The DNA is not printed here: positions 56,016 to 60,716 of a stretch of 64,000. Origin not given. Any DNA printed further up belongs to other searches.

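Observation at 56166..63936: Adjacent giant GLUG-repeat surface protein and S8 protease sharing a C-terminal anchoring module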

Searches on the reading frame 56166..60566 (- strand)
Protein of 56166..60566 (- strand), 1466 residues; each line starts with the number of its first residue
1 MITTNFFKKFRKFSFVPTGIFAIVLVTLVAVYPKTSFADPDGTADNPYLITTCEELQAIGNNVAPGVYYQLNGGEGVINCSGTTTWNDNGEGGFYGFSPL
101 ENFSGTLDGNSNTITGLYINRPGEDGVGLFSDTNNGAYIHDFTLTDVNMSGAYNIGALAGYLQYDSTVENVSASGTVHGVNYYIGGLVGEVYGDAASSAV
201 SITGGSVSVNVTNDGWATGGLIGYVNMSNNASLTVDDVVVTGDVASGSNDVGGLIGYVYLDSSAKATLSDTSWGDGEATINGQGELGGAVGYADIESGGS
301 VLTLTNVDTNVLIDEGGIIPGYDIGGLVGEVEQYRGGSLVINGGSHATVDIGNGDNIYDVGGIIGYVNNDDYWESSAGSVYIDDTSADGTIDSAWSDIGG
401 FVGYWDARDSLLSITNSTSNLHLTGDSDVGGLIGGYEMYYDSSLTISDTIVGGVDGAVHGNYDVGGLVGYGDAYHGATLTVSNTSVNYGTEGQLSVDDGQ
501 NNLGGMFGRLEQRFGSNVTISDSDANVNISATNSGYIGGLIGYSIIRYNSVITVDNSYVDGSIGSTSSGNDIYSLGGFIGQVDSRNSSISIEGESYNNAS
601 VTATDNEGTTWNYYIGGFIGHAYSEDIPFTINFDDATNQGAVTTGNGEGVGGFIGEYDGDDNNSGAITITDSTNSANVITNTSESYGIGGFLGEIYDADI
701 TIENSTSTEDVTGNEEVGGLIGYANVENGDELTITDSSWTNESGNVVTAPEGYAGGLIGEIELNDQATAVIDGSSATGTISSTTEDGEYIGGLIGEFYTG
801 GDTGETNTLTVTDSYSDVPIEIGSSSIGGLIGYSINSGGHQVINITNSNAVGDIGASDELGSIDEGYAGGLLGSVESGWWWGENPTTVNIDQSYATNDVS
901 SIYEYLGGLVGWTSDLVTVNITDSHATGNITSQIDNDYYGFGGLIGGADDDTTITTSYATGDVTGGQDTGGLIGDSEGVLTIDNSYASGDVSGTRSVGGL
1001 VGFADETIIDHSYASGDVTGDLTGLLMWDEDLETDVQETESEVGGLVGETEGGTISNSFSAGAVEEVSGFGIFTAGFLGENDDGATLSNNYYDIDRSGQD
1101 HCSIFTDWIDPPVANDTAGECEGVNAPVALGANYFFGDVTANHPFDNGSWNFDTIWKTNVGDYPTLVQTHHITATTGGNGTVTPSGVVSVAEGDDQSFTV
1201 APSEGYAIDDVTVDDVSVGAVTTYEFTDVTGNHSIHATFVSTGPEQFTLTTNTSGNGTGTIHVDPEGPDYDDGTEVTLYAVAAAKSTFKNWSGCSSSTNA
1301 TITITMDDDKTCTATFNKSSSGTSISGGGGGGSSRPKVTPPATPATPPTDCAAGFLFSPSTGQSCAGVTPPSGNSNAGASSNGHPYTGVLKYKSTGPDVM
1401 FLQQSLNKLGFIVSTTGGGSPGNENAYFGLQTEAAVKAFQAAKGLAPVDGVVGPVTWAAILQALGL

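Call 3: search_protein_families(library=pfam, proteins=[window:56166-60566:-], max_evalue=0.1)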
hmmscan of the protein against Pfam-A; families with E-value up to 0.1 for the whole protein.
window:56166-60566:- (1466 aa): 4 families
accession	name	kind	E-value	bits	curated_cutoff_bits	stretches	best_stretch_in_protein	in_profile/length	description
PF07581.17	Glug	-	3.9e-34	115.1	20.5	7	151-177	1-27/28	The GLUG motif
PF01471.23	PG_binding_1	-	5e-16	59.1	23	1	1395-1460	1-57/57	Putative peptidoglycan binding domain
PF18998.6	Flg_new_2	-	3.3e-15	56.3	23.6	2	1248-1319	2-72/73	Divergent InlB B-repeat domain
PF05342.19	Peptidase_M26_N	-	4.3e-06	26.6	27.7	1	102-175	182-250/250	M26 IgA1-specific Metallo-endopeptidase N-terminal region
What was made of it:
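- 56610..57053 (-): Two Flg_new_2 (InlB B-repeat-like) domains (aa ~1172-1319). PF18998, 56.3 bits, 2 stretches (call 3).
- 56187..56384 (-): PG_binding_1 domain of the giant (aa 1395-1460). PF01471, 59.1 bits (call 3).
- On GLUG repeat / right-handed beta-helix surface proteins: PF07581 at 115 bits, 7 stretches (call 3).
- On Flg_new_2 / InlB B-repeat (PF18998): Giant: 56.3 bits, 2 stretches (call 3).
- On Polymorphic toxin / immunity pair: The giant's C-terminus is PG_binding_1 (call 3).
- Checked: Pfam (call 3) gives, for the giant, Glug (115 bits, 7 stretches), Flg_new_2 x2 (56 bits) and PG_binding_1 (59 bits).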

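Call 4: search_protein_families(library=ncbifam, proteins=[window:56166-60566:-], max_evalue=0.1)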
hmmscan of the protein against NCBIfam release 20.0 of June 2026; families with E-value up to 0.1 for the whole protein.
window:56166-60566:- (1466 aa): 2 families
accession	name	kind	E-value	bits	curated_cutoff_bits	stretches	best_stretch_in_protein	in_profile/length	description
TIGR02869.1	spore_SleB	equivalog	4.7e-07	29.9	236.5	1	1389-1460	6-68/201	spore cortex-lytic enzyme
NF046017.1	ZmpA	exception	4.2e-06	24.2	3000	2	133-323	937-1125/2052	zinc metalloprotease A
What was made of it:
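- On Two-partner secretion (TpsA/TpsB) beta-helix adhesins: The adjacent gene is a 157-aa orphan, not an Omp85 (calls 3, 4).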
